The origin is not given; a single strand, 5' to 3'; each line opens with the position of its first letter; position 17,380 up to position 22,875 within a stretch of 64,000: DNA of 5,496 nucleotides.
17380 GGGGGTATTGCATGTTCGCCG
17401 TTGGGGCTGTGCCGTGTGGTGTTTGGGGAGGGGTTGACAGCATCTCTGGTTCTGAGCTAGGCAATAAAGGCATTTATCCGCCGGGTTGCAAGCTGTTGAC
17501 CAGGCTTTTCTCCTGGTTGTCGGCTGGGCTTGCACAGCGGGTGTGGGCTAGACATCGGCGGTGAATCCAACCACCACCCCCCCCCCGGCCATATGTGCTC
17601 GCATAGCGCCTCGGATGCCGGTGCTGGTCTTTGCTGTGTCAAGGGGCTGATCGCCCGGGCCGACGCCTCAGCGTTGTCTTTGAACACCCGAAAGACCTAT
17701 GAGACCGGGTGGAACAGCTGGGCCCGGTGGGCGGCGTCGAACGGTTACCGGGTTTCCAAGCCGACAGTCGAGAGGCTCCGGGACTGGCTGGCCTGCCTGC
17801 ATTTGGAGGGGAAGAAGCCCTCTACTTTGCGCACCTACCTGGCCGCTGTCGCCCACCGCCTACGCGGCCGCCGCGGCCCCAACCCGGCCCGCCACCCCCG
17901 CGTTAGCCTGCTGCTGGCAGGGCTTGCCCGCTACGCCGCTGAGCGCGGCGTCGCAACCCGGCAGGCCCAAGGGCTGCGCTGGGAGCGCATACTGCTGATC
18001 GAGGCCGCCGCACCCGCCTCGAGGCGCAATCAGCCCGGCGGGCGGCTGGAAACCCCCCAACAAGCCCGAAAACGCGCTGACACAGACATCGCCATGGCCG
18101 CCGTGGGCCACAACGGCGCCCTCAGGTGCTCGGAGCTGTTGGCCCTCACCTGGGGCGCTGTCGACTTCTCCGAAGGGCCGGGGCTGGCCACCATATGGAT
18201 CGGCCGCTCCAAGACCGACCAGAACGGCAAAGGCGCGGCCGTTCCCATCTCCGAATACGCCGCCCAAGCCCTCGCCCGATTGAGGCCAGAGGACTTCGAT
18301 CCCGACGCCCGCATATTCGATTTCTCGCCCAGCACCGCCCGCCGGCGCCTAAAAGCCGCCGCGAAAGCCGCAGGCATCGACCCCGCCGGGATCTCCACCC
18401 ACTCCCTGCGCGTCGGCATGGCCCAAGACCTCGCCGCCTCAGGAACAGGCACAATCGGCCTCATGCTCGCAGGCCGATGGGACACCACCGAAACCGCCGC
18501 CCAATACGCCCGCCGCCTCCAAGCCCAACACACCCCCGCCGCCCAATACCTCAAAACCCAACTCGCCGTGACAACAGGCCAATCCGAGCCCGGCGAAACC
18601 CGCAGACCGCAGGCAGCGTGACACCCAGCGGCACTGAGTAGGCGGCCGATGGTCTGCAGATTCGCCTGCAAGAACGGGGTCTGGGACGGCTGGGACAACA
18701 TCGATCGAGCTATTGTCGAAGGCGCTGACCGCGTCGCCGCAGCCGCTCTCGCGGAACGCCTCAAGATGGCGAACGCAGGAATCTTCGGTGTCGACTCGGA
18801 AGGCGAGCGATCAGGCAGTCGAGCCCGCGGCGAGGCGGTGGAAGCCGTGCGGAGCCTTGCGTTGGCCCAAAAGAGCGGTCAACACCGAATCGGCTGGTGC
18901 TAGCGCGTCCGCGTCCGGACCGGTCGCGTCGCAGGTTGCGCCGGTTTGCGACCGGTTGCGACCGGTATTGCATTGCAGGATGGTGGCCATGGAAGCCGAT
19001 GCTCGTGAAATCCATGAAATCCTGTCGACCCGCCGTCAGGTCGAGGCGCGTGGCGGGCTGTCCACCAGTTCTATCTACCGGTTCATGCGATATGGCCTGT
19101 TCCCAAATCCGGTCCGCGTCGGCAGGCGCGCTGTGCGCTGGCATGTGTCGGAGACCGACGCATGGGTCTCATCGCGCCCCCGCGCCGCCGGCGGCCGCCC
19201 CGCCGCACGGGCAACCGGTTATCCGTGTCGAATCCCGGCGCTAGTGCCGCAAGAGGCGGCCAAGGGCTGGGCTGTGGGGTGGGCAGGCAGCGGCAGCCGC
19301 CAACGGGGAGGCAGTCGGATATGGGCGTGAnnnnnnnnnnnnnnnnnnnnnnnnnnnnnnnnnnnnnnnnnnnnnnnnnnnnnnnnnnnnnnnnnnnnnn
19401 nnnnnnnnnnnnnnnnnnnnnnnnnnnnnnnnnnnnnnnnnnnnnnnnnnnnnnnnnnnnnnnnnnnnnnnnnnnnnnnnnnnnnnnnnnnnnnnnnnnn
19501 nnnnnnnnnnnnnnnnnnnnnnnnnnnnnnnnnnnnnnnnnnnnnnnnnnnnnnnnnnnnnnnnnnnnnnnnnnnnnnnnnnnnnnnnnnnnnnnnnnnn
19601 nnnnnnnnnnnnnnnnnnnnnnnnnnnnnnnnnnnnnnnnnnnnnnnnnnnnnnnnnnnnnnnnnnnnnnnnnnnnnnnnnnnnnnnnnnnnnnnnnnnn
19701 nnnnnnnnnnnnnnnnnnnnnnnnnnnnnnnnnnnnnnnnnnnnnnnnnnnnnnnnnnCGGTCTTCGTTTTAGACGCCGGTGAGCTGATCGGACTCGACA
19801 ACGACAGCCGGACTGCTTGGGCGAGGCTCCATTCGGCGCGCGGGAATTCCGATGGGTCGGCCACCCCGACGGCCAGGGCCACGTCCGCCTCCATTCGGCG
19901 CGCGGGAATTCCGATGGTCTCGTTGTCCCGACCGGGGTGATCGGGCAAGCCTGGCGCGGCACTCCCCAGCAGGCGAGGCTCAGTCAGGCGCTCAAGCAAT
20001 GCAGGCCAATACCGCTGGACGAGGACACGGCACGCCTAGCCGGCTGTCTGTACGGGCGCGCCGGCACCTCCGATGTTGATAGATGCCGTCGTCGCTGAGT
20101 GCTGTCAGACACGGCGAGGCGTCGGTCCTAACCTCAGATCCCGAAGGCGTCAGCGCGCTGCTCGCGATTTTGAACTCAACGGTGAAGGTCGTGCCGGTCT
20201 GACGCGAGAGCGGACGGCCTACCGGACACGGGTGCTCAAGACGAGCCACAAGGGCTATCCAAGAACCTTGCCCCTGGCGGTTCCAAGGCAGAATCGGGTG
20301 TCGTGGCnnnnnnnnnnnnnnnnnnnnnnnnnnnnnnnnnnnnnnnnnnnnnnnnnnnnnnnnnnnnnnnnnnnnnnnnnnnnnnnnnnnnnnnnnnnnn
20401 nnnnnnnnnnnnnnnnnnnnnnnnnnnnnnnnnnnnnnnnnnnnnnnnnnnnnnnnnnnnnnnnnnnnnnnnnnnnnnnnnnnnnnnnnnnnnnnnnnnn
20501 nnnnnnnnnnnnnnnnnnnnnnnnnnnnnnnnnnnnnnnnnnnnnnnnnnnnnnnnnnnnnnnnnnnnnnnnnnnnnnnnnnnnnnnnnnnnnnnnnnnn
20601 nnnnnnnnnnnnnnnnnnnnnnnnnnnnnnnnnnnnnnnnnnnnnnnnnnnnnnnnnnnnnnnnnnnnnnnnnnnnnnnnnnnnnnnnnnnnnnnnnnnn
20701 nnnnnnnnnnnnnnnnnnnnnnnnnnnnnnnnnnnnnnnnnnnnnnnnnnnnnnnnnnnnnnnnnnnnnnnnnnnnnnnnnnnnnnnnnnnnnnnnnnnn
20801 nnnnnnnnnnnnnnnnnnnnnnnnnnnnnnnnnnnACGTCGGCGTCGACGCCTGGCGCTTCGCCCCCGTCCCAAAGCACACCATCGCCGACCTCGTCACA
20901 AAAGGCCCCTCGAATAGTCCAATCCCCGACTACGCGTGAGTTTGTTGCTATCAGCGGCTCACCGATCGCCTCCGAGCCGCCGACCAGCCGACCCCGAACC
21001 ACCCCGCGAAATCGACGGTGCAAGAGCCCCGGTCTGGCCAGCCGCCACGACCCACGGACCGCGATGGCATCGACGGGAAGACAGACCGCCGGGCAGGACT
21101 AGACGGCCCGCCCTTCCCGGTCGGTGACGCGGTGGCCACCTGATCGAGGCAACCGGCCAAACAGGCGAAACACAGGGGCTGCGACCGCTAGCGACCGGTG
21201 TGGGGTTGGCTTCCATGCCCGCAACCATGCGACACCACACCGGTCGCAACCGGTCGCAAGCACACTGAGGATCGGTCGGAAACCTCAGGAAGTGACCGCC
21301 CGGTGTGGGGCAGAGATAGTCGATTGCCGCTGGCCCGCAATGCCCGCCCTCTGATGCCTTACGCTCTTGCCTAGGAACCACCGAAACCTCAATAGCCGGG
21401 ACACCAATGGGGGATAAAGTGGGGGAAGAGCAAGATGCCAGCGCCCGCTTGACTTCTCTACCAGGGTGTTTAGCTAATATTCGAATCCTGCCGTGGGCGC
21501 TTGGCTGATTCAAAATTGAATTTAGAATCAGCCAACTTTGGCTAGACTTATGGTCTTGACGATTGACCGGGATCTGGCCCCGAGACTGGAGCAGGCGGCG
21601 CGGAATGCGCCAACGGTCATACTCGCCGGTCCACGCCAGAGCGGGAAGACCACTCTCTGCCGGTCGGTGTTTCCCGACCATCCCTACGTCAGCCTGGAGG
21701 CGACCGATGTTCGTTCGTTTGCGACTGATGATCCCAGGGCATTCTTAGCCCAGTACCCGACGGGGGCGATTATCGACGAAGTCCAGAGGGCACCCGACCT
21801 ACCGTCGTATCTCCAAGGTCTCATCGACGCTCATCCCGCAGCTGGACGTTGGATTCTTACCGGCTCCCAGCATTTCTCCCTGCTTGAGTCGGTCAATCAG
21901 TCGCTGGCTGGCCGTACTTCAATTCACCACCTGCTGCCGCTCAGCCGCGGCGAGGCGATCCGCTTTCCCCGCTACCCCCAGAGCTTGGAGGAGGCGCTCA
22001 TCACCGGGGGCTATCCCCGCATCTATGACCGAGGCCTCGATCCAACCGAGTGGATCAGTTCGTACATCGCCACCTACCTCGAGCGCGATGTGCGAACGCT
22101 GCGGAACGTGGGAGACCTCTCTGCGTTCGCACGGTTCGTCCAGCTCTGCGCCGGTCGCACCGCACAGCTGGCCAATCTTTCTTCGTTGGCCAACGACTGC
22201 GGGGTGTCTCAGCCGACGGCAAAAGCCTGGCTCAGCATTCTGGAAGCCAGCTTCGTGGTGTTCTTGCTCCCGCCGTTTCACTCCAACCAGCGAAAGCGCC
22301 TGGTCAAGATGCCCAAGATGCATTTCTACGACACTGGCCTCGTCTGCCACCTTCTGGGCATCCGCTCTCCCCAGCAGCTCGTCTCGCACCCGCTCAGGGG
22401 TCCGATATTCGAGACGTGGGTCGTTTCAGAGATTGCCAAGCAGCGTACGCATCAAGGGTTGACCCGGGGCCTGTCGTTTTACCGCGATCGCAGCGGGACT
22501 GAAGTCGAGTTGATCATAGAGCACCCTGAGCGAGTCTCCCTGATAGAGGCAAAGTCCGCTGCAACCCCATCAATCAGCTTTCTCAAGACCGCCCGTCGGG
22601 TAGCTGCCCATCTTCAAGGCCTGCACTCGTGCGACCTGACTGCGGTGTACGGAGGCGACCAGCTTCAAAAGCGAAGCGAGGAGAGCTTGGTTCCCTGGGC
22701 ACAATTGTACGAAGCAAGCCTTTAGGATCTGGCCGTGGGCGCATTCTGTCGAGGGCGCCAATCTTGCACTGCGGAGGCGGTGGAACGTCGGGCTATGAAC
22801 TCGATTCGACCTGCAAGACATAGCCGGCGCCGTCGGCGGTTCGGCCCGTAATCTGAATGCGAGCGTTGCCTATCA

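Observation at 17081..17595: Candidate invertible promoter (inverton) between a giant Cys-rich surface protein gene and a tyrosine recombinase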

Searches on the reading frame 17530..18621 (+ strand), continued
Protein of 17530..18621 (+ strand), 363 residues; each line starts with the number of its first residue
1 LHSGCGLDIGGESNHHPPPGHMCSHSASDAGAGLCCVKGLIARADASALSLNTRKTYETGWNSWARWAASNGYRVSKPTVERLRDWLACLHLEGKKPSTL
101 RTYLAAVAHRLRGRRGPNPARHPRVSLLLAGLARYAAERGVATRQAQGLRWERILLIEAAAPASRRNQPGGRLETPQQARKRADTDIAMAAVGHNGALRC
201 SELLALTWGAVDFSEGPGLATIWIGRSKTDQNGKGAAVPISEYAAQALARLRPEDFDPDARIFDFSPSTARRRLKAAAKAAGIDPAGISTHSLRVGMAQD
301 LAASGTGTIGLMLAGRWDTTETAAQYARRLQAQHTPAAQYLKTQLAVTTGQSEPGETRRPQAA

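Call 61: search_solved_structures(query=window:17593-18621:+, max_evalue=0.001)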
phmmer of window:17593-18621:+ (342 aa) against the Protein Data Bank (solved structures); distinct sequences matched with E-value up to 0.001: 17.
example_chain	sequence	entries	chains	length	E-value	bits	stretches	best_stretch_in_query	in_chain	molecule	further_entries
5u91_A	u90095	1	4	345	9.5e-10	41.4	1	25-214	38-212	Tre recombinase protein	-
1xns_A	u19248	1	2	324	1.1e-09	41.3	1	24-214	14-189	Recombinase CRE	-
1nzb_A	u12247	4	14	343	1.2e-09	41.1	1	24-214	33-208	Cre recombinase | PROTEIN (CRE RECOMBINASE) | Recombinase cre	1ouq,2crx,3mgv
1crx_A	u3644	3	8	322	1.2e-09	41.1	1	24-214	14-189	Cre recombinase | Recombinase cre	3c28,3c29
1pvp_A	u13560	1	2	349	1.2e-09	41.1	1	24-214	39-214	Recombinase cre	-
1q3u_A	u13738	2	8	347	1.2e-09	41.1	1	24-214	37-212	Cre recombinase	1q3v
1kbu_A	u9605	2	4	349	1.3e-09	41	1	24-214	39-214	CRE RECOMBINASE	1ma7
1pvq_A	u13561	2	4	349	1.4e-09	40.9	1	24-214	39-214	Recombinase cre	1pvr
1xo0_A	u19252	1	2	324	2.4e-09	40.1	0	24-208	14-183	Recombinase CRE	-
4crx_A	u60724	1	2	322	2.7e-09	39.9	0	24-208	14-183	PROTEIN (CRE RECOMBINASE)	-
3crx_A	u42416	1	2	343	3e-09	39.8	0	24-208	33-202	CRE RECOMBINASE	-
1drg_A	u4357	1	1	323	3.3e-09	39.7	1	24-214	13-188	CRE RECOMBINASE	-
1f44_A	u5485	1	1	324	3.3e-09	39.7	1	24-214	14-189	CRE RECOMBINASE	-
5crx_A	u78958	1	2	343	3.6e-09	39.5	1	24-214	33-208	PROTEIN (BACTERIOPHAGE P1 CRE GENE)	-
7rhy_A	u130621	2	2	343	4e-09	39.4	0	31-214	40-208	Recombinase cre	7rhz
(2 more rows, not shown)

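Call 62: find_encoding_contigs(protein=P0004, flank=2500, max_places=10)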
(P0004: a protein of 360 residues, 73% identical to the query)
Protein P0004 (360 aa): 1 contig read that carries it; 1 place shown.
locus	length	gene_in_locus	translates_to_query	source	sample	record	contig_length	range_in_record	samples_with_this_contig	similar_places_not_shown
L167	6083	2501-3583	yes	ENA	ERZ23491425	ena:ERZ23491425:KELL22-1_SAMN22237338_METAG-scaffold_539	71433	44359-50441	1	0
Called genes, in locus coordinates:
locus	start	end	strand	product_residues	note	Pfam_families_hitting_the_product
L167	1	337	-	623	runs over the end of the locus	PF25059:FN3_DSCAM-DSCAML_C (faint), PF00041:fn3, PF16656:Pur_ac_phosph_N (faint), PF00041:fn3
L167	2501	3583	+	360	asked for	PF02899:Phage_int_SAM_1 (weak), PF00589:Phage_integrase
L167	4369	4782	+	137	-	-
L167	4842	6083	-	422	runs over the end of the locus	PF00909:Ammonium_transp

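Call 63: find_encoding_contigs(protein=P0005, flank=2500, max_places=10)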
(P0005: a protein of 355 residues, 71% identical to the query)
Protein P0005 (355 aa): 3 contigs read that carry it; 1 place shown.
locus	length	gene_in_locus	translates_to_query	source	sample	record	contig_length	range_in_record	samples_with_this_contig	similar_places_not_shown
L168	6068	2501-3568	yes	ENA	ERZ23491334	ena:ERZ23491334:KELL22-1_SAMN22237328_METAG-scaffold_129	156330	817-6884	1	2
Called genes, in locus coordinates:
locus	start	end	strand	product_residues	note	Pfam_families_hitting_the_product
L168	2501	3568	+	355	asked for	PF02899:Phage_int_SAM_1 (weak), PF00589:Phage_integrase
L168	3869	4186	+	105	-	PF02467:Whib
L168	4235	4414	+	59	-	PF02416:TatA_B_E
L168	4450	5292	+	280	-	PF01261:AP_endonuc_2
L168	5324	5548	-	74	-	PF02467:Whib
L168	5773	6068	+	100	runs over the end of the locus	-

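Call 64: find_encoding_contigs(protein=P0014, flank=2500, max_places=10)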
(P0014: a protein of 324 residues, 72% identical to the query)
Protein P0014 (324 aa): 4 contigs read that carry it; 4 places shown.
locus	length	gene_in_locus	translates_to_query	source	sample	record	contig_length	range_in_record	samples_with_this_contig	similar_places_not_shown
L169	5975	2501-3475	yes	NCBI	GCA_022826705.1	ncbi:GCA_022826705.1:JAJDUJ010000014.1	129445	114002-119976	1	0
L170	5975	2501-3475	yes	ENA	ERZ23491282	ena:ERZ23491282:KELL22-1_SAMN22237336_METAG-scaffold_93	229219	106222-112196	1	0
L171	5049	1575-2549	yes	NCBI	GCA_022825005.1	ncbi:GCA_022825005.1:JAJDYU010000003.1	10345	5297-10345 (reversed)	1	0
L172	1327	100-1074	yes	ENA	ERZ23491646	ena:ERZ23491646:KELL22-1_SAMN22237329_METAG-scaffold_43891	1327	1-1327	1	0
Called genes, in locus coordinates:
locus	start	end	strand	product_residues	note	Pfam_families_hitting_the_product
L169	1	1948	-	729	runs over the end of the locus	PF00041:fn3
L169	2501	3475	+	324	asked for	PF02899:Phage_int_SAM_1, PF00589:Phage_integrase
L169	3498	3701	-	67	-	PF24696:UGSC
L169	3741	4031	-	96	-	PF24696:UGSC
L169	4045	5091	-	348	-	-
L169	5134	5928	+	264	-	PF00106:adh_short, PF08659:KR, PF13561:adh_short_C2, PF23441:SDR (weak), PF13561:adh_short_C2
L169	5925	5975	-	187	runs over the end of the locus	PF12680:SnoaL_2 (weak), PF13577:SnoaL_4, PF14534:DUF4440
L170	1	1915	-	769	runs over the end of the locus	PF00041:fn3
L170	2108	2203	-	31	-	-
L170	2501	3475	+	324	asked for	PF02899:Phage_int_SAM_1, PF00589:Phage_integrase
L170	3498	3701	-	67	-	PF24696:UGSC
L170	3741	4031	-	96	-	PF24696:UGSC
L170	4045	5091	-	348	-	-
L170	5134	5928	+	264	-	PF00106:adh_short, PF08659:KR, PF13561:adh_short_C2, PF23441:SDR (weak), PF13561:adh_short_C2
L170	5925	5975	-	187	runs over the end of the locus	PF12680:SnoaL_2 (weak), PF13577:SnoaL_4, PF14534:DUF4440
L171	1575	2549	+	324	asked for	PF02899:Phage_int_SAM_1, PF00589:Phage_integrase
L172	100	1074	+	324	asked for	PF02899:Phage_int_SAM_1, PF00589:Phage_integrase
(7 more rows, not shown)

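Call 76: find_encoding_contigs(protein=P0052, flank=1500, max_places=10)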
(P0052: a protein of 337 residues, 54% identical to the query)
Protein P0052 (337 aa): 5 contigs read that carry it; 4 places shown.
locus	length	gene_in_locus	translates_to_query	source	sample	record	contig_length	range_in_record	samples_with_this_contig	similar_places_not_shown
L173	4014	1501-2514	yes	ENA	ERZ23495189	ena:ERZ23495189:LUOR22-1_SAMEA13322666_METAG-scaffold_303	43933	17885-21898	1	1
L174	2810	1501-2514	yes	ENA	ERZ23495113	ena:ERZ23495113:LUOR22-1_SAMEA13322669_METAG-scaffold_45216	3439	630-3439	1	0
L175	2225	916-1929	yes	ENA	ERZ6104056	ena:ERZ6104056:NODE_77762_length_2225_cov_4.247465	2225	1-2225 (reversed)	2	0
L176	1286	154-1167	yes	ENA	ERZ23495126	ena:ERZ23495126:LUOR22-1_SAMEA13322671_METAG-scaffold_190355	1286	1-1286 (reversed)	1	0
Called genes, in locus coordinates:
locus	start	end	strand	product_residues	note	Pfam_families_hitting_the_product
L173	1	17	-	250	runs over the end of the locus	-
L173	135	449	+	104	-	-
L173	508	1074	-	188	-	-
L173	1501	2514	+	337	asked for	PF02899:Phage_int_SAM_1 (faint), PF00589:Phage_integrase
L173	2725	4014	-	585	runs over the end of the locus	PF17764:PriA_3primeBD (weak)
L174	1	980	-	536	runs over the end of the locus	?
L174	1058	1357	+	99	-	-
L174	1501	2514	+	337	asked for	PF02899:Phage_int_SAM_1 (faint), PF00589:Phage_integrase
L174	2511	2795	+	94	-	-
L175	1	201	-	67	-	?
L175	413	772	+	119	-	-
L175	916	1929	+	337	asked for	PF02899:Phage_int_SAM_1 (faint), PF00589:Phage_integrase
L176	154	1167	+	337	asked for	PF02899:Phage_int_SAM_1 (faint), PF00589:Phage_integrase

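Call 77: find_encoding_contigs(protein=P0071, flank=1500, max_places=10)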
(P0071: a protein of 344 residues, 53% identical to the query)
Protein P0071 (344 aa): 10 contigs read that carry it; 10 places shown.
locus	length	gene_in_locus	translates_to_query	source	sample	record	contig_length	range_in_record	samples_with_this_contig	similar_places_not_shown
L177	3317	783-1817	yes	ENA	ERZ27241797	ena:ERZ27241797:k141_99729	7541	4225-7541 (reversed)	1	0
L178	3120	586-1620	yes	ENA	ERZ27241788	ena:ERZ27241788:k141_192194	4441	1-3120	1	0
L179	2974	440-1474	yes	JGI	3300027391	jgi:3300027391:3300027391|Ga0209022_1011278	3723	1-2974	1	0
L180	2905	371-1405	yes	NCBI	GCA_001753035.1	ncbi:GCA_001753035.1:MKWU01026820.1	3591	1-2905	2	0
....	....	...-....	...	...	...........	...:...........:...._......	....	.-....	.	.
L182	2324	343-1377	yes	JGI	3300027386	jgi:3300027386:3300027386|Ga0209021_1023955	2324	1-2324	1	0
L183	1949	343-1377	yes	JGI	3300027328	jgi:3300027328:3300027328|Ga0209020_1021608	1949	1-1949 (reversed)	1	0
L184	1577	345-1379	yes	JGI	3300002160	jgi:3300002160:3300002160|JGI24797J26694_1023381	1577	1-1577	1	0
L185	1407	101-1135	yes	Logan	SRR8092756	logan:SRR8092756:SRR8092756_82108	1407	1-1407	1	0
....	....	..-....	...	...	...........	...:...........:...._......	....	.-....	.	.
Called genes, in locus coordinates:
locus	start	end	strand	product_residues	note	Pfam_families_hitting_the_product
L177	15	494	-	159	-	PF01527:HTH_Tnp_1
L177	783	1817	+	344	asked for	PF02899:Phage_int_SAM_1 (faint), PF00589:Phage_integrase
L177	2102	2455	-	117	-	-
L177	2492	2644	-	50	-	-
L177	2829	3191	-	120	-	-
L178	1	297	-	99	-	?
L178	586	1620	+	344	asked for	PF02899:Phage_int_SAM_1 (faint), PF00589:Phage_integrase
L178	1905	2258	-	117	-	-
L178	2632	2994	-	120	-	-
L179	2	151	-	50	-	?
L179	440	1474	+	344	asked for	PF02899:Phage_int_SAM_1 (faint), PF00589:Phage_integrase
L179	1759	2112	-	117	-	-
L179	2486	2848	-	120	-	-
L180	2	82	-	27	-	?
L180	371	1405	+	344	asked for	PF02899:Phage_int_SAM_1 (faint), PF00589:Phage_integrase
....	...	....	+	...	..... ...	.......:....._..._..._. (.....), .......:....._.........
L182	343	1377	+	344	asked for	PF02899:Phage_int_SAM_1 (faint), PF00589:Phage_integrase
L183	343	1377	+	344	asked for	PF02899:Phage_int_SAM_1 (faint), PF00589:Phage_integrase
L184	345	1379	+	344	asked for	PF02899:Phage_int_SAM_1 (faint), PF00589:Phage_integrase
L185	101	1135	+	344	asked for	PF02899:Phage_int_SAM_1 (faint), PF00589:Phage_integrase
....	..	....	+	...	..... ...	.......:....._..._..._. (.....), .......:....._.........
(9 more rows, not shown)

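Call 78: find_encoding_contigs(protein=P0105, flank=1500, max_places=10)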
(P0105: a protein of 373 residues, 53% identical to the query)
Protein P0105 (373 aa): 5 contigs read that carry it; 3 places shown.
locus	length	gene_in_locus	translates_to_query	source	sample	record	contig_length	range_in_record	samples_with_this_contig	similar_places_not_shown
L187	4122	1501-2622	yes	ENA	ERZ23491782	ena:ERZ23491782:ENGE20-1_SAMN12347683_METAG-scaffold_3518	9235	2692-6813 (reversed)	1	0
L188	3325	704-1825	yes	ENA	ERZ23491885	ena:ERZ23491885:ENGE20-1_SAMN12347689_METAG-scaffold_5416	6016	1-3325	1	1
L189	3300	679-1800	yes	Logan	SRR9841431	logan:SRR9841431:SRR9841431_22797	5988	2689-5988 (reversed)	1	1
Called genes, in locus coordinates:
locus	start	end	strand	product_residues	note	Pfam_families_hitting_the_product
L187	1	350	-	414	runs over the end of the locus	-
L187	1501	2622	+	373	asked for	PF00589:Phage_integrase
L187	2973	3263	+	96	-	-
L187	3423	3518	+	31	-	-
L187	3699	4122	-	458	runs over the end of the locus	PF18862:ApeA_NTD1 (weak)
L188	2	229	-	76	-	?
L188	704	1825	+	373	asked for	PF00589:Phage_integrase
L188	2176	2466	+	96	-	-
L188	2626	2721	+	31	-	-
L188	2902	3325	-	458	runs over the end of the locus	PF18862:ApeA_NTD1 (weak)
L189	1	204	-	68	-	?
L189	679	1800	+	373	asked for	PF00589:Phage_integrase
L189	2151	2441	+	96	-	-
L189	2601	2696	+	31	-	-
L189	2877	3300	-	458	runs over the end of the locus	PF18862:ApeA_NTD1 (weak)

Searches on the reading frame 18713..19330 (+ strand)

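Call 8: search_protein_families(library=pfam, proteins=[window:18713-19330:+], max_evalue=0.01)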
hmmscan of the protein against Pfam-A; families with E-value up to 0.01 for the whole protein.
window:18713-19330:+ (205 aa): 1 family
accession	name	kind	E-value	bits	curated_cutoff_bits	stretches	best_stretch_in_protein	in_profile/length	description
PF05930.18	Phage_AlpA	-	2.8e-12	46.8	21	1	107-152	6-51/51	Prophage CP4-57 regulatory protein (AlpA)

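Call 60: search_protein_families(library=ncbifam, proteins=[window:18713-19330:+], max_evalue=0.001)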
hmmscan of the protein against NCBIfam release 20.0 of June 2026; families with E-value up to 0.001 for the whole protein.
window:18713-19330:+ (205 aa): 0 families

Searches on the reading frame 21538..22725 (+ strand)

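Call 8: search_protein_families(library=pfam, proteins=[window:21538-22725:+], max_evalue=0.01)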
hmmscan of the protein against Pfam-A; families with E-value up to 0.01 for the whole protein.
window:21538-22725:+ (395 aa): 3 families
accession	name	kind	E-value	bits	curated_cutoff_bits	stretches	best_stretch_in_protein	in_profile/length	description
PF13635.12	DUF4143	-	1.2e-46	158.8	28.1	1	182-340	1-159/160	Domain of unknown function (DUF4143)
PF13173.12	AAA_14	-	3.6e-23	82.4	27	1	25-139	3-127/129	AAA domain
PF13191.12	AAA_16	-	0.00055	20.9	32.6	1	13-76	12-85/167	AAA ATPase domain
